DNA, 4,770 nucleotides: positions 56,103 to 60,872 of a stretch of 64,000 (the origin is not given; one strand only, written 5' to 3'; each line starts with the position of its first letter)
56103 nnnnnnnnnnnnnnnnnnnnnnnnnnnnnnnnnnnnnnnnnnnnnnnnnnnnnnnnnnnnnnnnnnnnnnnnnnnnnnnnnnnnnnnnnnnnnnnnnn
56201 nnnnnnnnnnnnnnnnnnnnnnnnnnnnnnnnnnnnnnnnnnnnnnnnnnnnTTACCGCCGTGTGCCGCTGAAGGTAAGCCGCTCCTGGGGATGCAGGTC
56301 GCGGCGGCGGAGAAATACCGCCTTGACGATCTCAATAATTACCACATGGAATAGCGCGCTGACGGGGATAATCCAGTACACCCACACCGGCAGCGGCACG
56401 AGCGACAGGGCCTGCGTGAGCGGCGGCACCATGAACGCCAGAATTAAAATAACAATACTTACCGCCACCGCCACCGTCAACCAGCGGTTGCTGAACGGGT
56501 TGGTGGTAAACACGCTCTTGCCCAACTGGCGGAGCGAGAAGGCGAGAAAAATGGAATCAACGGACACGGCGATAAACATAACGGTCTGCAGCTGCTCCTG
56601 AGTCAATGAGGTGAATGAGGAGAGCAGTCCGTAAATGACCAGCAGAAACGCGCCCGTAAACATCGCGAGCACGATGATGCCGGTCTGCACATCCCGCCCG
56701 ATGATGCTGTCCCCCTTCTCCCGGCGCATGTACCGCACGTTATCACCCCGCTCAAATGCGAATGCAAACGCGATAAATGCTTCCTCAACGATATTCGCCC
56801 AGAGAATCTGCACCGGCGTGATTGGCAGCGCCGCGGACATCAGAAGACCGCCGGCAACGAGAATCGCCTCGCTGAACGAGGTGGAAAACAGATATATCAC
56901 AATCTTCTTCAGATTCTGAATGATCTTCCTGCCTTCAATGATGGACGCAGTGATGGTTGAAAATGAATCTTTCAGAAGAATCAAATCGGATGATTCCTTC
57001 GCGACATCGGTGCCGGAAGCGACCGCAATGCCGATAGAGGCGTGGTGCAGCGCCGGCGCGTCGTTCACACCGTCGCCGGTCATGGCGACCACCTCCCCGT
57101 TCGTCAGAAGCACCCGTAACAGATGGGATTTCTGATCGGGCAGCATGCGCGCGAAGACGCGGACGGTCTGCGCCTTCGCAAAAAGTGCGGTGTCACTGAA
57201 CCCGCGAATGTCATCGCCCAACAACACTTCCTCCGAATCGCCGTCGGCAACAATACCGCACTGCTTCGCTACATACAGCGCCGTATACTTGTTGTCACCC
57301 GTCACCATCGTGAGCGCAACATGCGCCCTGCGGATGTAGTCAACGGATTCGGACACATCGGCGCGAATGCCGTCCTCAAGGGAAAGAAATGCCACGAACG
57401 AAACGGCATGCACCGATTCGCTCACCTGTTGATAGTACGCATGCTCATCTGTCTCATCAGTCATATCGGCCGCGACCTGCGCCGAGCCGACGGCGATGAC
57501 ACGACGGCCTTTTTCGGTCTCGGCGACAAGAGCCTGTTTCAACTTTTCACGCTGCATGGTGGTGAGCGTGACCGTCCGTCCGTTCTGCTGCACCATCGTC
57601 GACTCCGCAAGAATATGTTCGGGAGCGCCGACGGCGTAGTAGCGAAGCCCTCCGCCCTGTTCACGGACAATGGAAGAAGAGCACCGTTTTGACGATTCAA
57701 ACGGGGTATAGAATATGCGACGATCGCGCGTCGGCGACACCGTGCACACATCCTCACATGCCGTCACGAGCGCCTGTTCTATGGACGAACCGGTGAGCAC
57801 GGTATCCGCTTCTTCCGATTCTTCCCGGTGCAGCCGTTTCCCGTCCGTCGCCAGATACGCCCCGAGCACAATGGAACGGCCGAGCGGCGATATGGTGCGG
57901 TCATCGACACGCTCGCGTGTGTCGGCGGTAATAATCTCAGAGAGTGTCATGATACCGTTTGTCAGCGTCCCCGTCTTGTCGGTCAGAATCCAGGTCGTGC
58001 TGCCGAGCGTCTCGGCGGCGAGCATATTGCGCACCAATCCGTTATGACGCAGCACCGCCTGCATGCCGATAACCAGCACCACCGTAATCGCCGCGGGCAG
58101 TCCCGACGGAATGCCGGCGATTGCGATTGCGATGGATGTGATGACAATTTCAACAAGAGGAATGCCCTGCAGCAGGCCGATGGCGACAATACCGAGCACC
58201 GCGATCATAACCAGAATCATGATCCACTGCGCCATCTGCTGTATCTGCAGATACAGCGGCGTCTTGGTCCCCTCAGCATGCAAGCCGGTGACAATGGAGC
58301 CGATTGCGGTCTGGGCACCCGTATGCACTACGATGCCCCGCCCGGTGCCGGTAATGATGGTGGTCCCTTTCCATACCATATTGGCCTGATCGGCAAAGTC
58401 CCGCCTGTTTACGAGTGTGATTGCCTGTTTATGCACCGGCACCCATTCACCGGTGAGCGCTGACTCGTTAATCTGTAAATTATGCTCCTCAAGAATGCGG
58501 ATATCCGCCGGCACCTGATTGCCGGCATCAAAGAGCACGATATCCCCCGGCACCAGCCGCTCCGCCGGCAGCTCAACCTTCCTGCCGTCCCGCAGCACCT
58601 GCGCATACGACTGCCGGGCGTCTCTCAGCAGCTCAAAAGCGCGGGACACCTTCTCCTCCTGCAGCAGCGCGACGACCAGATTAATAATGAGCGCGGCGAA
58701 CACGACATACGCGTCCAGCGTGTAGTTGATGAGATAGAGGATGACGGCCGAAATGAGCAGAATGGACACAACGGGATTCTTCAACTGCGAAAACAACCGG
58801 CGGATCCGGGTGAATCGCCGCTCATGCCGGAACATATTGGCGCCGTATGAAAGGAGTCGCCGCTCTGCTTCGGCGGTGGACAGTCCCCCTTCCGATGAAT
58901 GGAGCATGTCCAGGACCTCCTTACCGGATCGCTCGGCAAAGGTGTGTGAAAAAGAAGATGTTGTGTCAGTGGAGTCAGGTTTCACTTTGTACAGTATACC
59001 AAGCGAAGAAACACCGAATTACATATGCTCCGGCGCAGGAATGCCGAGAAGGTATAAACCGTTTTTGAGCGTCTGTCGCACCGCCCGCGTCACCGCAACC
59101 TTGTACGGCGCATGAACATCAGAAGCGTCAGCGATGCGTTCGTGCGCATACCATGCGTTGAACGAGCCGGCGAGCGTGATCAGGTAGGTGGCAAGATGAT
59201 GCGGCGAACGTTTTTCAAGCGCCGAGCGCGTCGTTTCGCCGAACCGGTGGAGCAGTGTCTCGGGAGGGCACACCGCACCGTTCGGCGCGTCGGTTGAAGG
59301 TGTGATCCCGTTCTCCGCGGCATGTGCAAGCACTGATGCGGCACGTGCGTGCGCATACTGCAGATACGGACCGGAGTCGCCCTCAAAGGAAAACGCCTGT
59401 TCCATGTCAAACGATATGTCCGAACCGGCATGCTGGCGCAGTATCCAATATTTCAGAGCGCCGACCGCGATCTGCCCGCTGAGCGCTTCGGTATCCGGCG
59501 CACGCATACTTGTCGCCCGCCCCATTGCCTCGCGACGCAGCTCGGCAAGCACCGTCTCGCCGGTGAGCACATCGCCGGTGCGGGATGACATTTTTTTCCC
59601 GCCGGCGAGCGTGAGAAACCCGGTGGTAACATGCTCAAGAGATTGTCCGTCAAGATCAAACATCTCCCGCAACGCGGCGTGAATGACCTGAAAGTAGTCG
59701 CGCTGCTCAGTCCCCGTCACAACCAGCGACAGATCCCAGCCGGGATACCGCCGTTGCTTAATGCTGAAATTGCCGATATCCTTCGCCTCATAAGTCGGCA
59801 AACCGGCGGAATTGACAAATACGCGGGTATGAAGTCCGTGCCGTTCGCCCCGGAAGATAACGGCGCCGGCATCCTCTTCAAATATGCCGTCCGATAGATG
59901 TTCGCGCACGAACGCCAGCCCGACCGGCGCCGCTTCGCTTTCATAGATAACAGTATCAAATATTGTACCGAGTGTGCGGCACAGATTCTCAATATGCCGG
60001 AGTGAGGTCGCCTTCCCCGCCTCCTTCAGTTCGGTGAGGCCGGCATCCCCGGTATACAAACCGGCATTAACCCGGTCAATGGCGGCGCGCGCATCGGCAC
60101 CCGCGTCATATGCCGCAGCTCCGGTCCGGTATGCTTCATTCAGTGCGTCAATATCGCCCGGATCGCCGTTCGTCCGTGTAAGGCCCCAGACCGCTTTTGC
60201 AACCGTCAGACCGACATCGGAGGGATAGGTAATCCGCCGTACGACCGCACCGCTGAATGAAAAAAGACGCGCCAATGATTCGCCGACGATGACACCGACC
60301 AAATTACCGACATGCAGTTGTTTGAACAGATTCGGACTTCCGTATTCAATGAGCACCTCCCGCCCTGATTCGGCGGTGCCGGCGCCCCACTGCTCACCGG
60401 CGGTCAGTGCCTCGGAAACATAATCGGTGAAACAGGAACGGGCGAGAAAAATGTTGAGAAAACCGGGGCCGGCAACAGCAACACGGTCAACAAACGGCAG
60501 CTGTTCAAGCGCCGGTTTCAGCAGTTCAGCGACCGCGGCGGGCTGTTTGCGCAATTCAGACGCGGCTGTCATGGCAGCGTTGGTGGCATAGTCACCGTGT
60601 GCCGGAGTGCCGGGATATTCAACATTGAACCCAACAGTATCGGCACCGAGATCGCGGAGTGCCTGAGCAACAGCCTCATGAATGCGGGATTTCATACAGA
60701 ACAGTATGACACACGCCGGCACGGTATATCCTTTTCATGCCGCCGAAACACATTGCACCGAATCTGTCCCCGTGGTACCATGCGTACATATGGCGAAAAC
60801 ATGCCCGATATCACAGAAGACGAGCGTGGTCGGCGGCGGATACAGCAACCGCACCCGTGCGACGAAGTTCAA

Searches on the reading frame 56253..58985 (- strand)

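Call 16: search_protein_families(library=pfam, proteins=[window:56253-58985:-], max_evalue=0.001)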
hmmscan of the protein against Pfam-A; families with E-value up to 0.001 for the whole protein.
window:56253-58985:- (910 aa): 6 families
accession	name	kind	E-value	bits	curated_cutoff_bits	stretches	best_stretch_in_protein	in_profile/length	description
PF00122.25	E1-E2_ATPase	-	2.9e-44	151.2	28.1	1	125-313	4-180/181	E1-E2 ATPase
PF00689.26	Cation_ATPase_C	-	3.8e-29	102.1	27.3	1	720-889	2-174/175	Cation transporting ATPase, C-terminus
PF00690.31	Cation_ATPase_N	-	7.6e-15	54.8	20.4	1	19-82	4-68/69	Cation transporter/ATPase, N-terminus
PF00702.32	Hydrolase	-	8.6e-14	52.8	26.4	1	333-649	4-190/191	haloacid dehalogenase-like hydrolase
PF13246.12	Cation_ATPase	-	2.7e-08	34.2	21.7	1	388-464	10-90/91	Cation transport ATPase (P-type)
PF08282.18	Hydrolase_3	-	0.00066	19.9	20.9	0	626-672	199-245/255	haloacid dehalogenase-like hydrolase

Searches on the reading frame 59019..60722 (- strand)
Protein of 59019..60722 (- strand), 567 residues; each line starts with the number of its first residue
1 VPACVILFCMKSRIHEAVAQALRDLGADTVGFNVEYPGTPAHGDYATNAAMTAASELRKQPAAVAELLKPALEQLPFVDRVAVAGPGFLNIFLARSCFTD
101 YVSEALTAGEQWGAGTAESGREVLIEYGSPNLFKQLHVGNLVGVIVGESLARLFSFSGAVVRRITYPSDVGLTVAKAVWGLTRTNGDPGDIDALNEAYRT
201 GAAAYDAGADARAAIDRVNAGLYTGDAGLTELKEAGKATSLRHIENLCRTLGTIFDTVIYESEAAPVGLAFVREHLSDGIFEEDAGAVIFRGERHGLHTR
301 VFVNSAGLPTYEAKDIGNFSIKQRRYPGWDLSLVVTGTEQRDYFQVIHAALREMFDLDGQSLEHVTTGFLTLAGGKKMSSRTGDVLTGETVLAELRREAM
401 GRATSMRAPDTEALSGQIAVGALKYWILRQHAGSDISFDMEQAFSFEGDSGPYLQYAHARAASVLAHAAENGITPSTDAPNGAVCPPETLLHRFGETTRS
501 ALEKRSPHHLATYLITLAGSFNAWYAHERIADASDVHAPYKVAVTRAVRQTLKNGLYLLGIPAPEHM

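Call 16: search_protein_families(library=pfam, proteins=[window:59019-60722:-], max_evalue=0.001)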
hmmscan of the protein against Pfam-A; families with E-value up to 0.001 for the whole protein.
window:59019-60722:- (567 aa): 3 families
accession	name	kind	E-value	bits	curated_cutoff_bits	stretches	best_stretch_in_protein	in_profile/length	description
PF00750.26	tRNA-synt_1d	-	3.5e-25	89.2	23.3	1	102-439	2-348/349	tRNA synthetases class I (R), catalytic domain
PF05746.21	DALR_1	-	6.3e-24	84.7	22.3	1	454-567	1-117/117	DALR anticodon binding domain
PF03485.21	Arg_tRNA_synt_N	-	2.6e-20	73.3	21.5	1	13-93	2-85/85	Arginyl tRNA synthetase N terminal domain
